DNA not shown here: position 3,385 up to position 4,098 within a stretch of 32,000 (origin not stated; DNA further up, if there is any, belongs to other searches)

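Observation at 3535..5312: Translationally coupled 2-TM protein + stand-alone TPR protein as a single cassette: candidate undescribed two-gene system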

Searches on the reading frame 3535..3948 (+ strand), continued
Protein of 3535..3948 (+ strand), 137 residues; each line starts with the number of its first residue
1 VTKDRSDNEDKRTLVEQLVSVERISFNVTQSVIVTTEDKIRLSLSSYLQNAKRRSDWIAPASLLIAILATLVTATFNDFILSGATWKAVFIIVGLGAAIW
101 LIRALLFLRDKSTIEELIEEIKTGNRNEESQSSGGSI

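Call 45: predict_structure(alignment_id=A3)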
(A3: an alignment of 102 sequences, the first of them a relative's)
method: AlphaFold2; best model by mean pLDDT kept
length: 137 residues; sequences in the alignment: 102
mean_pLDDT: 62.8   pTM: 0.37
mean pLDDT of the five models: 62.8, 61.8, 60.9, 59.5, 58.7
residues with pLDDT >= 90: 0; 70-90: 48; 50-70: 48; < 50: 41
segments of 3 or more residues with pLDDT < 50: 1-32, 129-137
pLDDT, mean of each block of 10 residues (from residue 1): 41 45 46 56 63 68 84 72 82 87 75 59 54 39
secondary structure, 60 per line:
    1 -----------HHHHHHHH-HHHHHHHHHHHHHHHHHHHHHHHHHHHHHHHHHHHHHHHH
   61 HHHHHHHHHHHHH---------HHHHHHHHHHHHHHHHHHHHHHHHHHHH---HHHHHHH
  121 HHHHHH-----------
elements in order: H12-19 H21-73 H83-110 H114-126

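Call 46: find_encoding_contigs(protein=P0196, flank=5000, max_places=2)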
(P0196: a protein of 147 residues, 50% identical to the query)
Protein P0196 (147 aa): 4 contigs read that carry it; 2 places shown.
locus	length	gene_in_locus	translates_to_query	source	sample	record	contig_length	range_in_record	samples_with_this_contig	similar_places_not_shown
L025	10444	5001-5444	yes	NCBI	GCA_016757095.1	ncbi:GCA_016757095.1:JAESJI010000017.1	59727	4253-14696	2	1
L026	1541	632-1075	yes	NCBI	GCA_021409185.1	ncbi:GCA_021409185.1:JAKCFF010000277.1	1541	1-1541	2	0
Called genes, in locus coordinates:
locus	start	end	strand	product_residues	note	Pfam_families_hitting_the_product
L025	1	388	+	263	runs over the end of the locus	-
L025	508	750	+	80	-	-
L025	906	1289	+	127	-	PF01844:HNH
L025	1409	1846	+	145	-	PF05119:Terminase_4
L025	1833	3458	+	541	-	PF03354:TerL_ATPase, PF20441:TerL_nuclease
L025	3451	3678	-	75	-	-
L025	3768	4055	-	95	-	-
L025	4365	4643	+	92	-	PF07510:GmrSD_C (weak)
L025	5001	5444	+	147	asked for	-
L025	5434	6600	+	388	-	-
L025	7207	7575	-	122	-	PF00580:UvrD-helicase, PF13245:AAA_19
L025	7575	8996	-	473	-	PF13403:Hint_2 (faint)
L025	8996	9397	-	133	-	-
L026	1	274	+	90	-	?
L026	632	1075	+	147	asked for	-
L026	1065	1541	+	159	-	PF17874:TPR_MalT, PF07719:TPR_2 (faint), PF13176:TPR_7 (faint), PF13428:TPR_14 (faint), PF24885:TPR_NPHP3, PF13374:TPR_10, PF13424:TPR_12, PF13374:TPR_10, +2 more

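Call 47: find_encoding_contigs(protein=P0221, flank=5000, max_places=2)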
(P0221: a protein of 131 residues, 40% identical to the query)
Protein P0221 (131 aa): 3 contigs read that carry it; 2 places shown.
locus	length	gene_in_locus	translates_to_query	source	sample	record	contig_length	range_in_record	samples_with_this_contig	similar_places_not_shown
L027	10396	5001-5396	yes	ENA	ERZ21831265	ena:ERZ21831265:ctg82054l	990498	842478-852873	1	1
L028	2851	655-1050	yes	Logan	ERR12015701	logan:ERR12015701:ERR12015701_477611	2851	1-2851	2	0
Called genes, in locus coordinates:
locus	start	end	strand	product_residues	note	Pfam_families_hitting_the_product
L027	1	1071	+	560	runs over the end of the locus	PF00072:Response_reg, PF00989:PAS (weak), PF08448:PAS_4 (faint), PF08447:PAS_3, PF13426:PAS_9, PF00989:PAS, PF13426:PAS_9, PF08447:PAS_3, +1 more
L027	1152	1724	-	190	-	PF02544:Steroid_dh (weak), PF04140:ICMT, PF04191:PEMT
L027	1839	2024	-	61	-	-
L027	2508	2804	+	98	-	PF01909:NTP_transf_2, PF18765:Polbeta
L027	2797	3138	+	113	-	PF01934:HepT-like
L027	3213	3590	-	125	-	-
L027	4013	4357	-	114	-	-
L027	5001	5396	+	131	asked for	-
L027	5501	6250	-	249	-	-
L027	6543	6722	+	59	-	-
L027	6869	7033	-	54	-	-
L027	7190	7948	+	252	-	PF13197:DUF4013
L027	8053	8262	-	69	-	-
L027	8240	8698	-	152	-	PF01850:PIN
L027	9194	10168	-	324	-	PF18967:PycTM (weak)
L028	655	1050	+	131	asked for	-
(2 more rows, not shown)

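Call 48: find_encoding_contigs(protein=P0248, flank=5000, max_places=2)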
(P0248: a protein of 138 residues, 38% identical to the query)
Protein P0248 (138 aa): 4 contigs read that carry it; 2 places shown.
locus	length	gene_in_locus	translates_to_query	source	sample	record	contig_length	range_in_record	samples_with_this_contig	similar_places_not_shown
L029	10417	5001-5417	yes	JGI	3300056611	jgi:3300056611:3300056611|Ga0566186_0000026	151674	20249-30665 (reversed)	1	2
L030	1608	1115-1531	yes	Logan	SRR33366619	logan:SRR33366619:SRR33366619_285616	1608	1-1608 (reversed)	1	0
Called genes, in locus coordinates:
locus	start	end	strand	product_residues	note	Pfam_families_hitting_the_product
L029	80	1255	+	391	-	PF00091:Tubulin, PF21011:CetZ_C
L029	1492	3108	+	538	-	PF12775:AAA_7 (faint), PF13177:DNA_pol3_delta2, PF00004:AAA, PF07728:AAA_5 (faint), PF13401:AAA_22 (weak), PF22608:DNAX_ATPase_lid, PF12169:DNA_pol3_gamma3, PF20964:DnaX_C (weak)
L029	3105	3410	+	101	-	PF02575:YbaB_DNA_bd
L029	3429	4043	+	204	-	PF21176:RecR_HhH, PF02132:RecR_ZnF (weak), PF01751:Toprim, PF13662:Toprim_4, PF21175:RecR_C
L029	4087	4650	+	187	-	-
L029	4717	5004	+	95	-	-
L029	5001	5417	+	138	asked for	-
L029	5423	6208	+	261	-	PF11967:RecO_N, PF02565:RecO_C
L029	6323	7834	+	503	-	PF01336:tRNA_anti-codon, PF00152:tRNA-synt_2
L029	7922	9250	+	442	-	PF02403:Seryl_tRNA_N, PF00587:tRNA-synt_2b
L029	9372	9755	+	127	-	-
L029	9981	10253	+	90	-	-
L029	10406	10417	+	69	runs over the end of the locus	-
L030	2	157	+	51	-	?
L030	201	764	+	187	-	-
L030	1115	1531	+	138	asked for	-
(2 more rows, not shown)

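Call 49: find_related_loci(query=A1, collection=viral_contigs, flank=5000)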
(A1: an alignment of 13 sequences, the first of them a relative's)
Query A1 (137 aa) in viral_contigs; peptide patterns used: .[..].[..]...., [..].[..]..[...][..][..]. (x = any residue, [..] = any of these).
28 stretches matched a pattern; 1 encode a relative of the query (tblastn E <= 1e-3); 1 distinct loci.
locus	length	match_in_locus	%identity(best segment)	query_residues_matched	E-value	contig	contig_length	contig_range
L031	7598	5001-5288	39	16-110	2e-21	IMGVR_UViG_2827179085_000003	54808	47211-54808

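Call 50: find_related_loci(query=A1, collection=metagenome_contigs, flank=5000)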
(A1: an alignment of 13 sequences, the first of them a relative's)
Query A1 (137 aa) in metagenome_contigs; peptide patterns used: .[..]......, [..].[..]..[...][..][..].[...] (x = any residue, [..] = any of these).
209 stretches matched a pattern; 42 encode a relative of the query (tblastn E <= 1e-3); 42 distinct loci.
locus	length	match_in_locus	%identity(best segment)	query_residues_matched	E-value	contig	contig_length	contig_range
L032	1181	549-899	46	10-126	2e-33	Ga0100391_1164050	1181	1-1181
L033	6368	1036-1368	47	15-125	1e-31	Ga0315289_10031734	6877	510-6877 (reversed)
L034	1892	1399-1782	39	3-126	1e-31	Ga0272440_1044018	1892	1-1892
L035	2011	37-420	43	3-131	2e-31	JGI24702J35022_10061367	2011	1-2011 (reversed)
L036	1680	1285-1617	45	15-125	6e-31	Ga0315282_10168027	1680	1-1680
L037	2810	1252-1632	41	3-130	1e-29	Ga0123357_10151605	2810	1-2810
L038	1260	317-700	41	3-122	2e-29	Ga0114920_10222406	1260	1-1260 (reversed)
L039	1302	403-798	39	1-132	9e-29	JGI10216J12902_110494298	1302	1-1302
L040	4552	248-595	49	15-131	2e-27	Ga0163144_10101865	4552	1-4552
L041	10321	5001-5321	46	16-122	3e-27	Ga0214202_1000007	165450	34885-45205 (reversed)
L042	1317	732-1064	41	15-125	2e-27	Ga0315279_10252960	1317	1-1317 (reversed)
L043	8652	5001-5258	52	15-101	6e-27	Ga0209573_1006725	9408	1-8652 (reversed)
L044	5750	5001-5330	47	14-123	2e-26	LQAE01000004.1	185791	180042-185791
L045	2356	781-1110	47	14-123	2e-26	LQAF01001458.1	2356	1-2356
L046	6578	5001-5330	47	14-123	2e-26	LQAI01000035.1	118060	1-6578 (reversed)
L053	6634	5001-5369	37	3-131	1e-24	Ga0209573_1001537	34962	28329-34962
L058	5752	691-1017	42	19-127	5e-19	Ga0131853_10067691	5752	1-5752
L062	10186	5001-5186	45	27-88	1e-17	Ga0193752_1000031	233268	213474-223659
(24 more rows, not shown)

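Call 55: search_protein_families(library=phrogs, proteins=[window:3535-3945:+, L023:5926-6342:+, L025:5001-5441:+, P0248], max_evalue=0.01)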
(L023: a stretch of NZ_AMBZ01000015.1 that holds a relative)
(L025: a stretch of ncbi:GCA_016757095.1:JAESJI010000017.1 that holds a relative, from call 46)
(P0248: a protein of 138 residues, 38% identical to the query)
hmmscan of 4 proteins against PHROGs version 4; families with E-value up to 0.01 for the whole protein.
window:3535-3945:+ (137 aa): 1 family
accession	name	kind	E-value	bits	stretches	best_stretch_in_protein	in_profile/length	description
phrog_32870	-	unknown function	3.3e-13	50.8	1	14-123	8-117/120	-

L023:5926-6342:+ (139 aa): 1 family
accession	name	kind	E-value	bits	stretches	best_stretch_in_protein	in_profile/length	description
phrog_32870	-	unknown function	2.9e-12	47.7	1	33-118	17-103/120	-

L025:5001-5441:+ (147 aa): 1 family
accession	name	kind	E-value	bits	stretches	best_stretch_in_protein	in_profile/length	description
phrog_32870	-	unknown function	3.5e-15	57.2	1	28-132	13-117/120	-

P0248 (138 aa): 1 family
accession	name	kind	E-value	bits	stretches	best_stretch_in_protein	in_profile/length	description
phrog_32870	-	unknown function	3.6e-11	44.2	1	30-128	20-118/120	-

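Call 57: search_protein_families(library=padloc, proteins=[L023:5926-6342:+, L025:5001-5441:+, P0248, P0221, P0020, P0027, P0070], max_evalue=1)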
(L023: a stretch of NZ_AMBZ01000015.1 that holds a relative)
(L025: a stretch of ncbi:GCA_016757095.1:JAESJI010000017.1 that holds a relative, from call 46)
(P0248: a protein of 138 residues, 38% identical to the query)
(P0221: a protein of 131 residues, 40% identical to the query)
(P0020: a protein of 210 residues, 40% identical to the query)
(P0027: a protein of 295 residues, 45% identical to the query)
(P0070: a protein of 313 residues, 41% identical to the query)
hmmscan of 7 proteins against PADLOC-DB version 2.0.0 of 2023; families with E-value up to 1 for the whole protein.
L023:5926-6342:+ (139 aa): 0 families

L025:5001-5441:+ (147 aa): 0 families

P0248 (138 aa): 0 families

P0221 (131 aa): 0 families

P0020 (210 aa): 0 families

P0027 (295 aa): 0 families

P0070 (313 aa): 0 families

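Call 60: fold_search(model_id=the predicted structure, library=pdb)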
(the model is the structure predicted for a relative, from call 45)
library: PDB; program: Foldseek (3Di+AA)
matches with E <= 10: 118; with E <= 0.001: 0
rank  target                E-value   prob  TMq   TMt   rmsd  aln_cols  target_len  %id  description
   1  3etz_B                4.3e-01  0.30  0.26  0.29  11.0       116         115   10  Crystal structure of bacterial adhesin FadA L76A mutant (released 2008-12-02)
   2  3etz_A                5.9e-01  0.72  0.40  0.50   8.9       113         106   10  Crystal structure of bacterial adhesin FadA L76A mutant (released 2008-12-02)
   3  3etw                  8.2e-01  0.21  0.26  0.30  11.0       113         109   11  Crystal Structure of bacterial adhesin FadA (released 2008-12-02)
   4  3etx_A                1.1e+00  0.57  0.41  0.51   8.8       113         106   10  Crystal structure of bacterial adhesin FadA L14A mutant (released 2008-12-02)
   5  3ety                  1.5e+00  0.47  0.41  0.52   8.8       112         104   10  Crystal structure of bacterial adhesin FadA L14A mutant (released 2008-12-02)
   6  6v01_A                1.7e+00  0.30  0.41  0.20  13.1       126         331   16  structure of human KCNQ1-KCNE3-CaM complex with PIP2 (released 2019-12-04)
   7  1k04                  1.7e+00  0.11  0.26  0.26  23.3       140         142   14  Crystal Structure of the Focal Adhesion Targeting Domain of Focal Adhesion Kinase (released 2002-01-30)
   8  3etx_B                1.9e+00  0.15  0.28  0.33  11.0       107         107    8  Crystal structure of bacterial adhesin FadA L14A mutant (released 2008-12-02)
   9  8i7r_F9               2.0e+00  0.12  0.30  0.26   9.8       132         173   16  In situ structure of axonemal doublet microtubules in mouse sperm with 48-nm repeat (released 2023-10-11)
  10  7xnn_B                2.3e+00  0.28  0.43  0.21  12.4       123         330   19  human KCNQ1-CaM-ML277-PIP2 complex in state B (released 2022-12-14)
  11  8i6v_D                2.3e+00  0.06  0.21  0.07  40.0       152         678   15  Cryo-EM structure of the polyphosphate polymerase VTC complex(Vtc4/Vtc3/Vtc1) (released 2023-03-01)
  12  7upo_A                2.5e+00  0.54  0.40  0.69   3.3        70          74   18  Crystal structure of designed heterotrimeric assembly DHT03 (released 2022-12-14)
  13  1ow6_A                2.7e+00  0.08  0.26  0.26  23.6       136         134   17  Paxillin LD4 motif bound to the Focal Adhesion Targeting (FAT) domain of the Focal Adhesion Kinase (released 2003-10-21)
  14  7aqo_J                3.0e+00  0.10  0.26  0.20   6.5        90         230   14  yeast THO-Sub2 complex dimer (released 2020-12-02)
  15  8abq_B                3.5e+00  0.09  0.27  0.20   7.0        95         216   19  Structure of the SNX1-SNX5 complex, Pt derivative (released 2023-06-21)
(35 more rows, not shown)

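Call 64: find_encoding_contigs(protein=P0167, flank=6000, max_places=1)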
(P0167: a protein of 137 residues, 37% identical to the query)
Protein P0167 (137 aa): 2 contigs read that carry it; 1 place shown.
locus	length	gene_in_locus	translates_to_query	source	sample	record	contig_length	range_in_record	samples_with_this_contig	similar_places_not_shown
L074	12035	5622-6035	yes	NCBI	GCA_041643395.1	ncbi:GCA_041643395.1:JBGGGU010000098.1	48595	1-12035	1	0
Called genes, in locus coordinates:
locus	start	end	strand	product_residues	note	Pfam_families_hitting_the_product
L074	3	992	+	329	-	?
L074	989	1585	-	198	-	PF01174:SNO, PF03575:Peptidase_S51 (weak), PF00117:GATase, PF07685:GATase_3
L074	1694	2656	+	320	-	PF00091:Tubulin, PF12327:FtsZ_C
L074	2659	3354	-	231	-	PF13460:NAD_binding_10 (faint), PF02602:HEM4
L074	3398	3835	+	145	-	PF01970:TctA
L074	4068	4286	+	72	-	-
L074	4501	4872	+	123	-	-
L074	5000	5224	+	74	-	-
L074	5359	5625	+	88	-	-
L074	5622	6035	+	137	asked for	-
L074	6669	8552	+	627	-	PF13588:HSDR_N_2, PF02384:N6_Mtase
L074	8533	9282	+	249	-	PF01420:Methylase_S (weak)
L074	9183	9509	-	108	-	-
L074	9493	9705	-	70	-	-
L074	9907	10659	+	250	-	PF01970:TctA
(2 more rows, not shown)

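Call 65: find_encoding_contigs(protein=P0215, flank=6000, max_places=1)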
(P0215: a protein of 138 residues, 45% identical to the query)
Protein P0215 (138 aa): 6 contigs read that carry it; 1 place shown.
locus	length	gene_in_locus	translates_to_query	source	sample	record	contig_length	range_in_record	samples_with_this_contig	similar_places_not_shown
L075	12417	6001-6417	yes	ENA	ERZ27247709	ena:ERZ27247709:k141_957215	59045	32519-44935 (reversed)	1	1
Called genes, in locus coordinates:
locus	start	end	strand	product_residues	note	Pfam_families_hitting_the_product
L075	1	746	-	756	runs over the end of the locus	-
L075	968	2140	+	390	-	PF00091:Tubulin, PF21011:CetZ_C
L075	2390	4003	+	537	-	PF05496:RuvB_N (faint), PF13177:DNA_pol3_delta2, PF00004:AAA, PF07728:AAA_5 (weak), PF13401:AAA_22 (weak), PF22608:DNAX_ATPase_lid, PF12169:DNA_pol3_gamma3, PF20964:DnaX_C (weak)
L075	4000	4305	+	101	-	PF02575:YbaB_DNA_bd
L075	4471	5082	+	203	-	PF21176:RecR_HhH, PF02132:RecR_ZnF (weak), PF01751:Toprim, PF13662:Toprim_4, PF21175:RecR_C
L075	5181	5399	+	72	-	-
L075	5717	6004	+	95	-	-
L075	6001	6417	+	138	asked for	-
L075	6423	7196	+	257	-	PF11967:RecO_N, PF02565:RecO_C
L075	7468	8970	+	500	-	PF01336:tRNA_anti-codon, PF00152:tRNA-synt_2, PF01409:tRNA-synt_2d (faint)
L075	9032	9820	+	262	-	PF00561:Abhydrolase_1, PF12146:Hydrolase_4, PF12697:Abhydrolase_6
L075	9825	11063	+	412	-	PF02403:Seryl_tRNA_N, PF00587:tRNA-synt_2b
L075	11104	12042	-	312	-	PF13610:DDE_Tnp_IS240, PF13683:rve_3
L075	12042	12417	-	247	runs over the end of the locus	-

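Call 66: find_encoding_contigs(protein=P0224, flank=6000, max_places=1)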
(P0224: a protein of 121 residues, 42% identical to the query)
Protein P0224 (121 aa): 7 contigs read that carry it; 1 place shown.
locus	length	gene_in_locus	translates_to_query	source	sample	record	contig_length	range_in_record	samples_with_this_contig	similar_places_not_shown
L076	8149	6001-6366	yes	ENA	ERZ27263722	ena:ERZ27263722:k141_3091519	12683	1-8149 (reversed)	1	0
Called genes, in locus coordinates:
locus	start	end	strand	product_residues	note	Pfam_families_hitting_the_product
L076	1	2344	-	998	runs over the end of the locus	PF04313:HSDR_N, PF04851:ResIII, PF18766:SWI2_SNF2, PF22679:T1R_D3-like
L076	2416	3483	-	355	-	PF28530:DUF8426, PF04471:Mrr_cat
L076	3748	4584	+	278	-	-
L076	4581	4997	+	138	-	-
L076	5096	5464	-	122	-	-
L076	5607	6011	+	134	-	PF21732:DUF6864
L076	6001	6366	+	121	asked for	-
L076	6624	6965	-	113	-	PF02452:PemK_toxin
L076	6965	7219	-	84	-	-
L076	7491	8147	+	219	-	?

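Call 67: find_encoding_contigs(protein=P0036, flank=6000, max_places=1)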
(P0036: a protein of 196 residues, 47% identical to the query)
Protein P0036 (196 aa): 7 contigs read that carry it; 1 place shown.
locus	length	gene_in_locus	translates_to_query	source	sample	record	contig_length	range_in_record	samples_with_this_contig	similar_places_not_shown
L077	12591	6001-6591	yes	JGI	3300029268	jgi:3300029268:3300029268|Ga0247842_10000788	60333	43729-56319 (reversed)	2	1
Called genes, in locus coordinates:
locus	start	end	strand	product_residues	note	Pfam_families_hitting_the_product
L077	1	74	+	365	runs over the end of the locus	PF03492:Methyltransf_7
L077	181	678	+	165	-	PF12686:DUF3800 (weak)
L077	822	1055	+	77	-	-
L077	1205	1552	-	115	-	PF08722:Tn7_TnsA-like_N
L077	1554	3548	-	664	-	PF04851:ResIII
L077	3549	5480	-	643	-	PF01555:N6_N4_Mtase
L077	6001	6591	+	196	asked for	-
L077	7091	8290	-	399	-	PF01702:TGT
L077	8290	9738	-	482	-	PF02629:CoA_binding, PF13380:CoA_binding_2, PF13607:Succ_CoA_lig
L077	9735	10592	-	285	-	PF01040:UbiA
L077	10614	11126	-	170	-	PF03652:RuvX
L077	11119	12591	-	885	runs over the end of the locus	PF01411:tRNA-synt_2c, PF07973:tRNA_SAD, PF02272:DHHA1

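Call 77: search_solved_structures(query=A3, max_evalue=1)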
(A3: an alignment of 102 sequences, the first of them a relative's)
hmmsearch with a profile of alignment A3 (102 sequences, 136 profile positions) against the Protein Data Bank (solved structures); distinct sequences matched with E-value up to 1: 0.
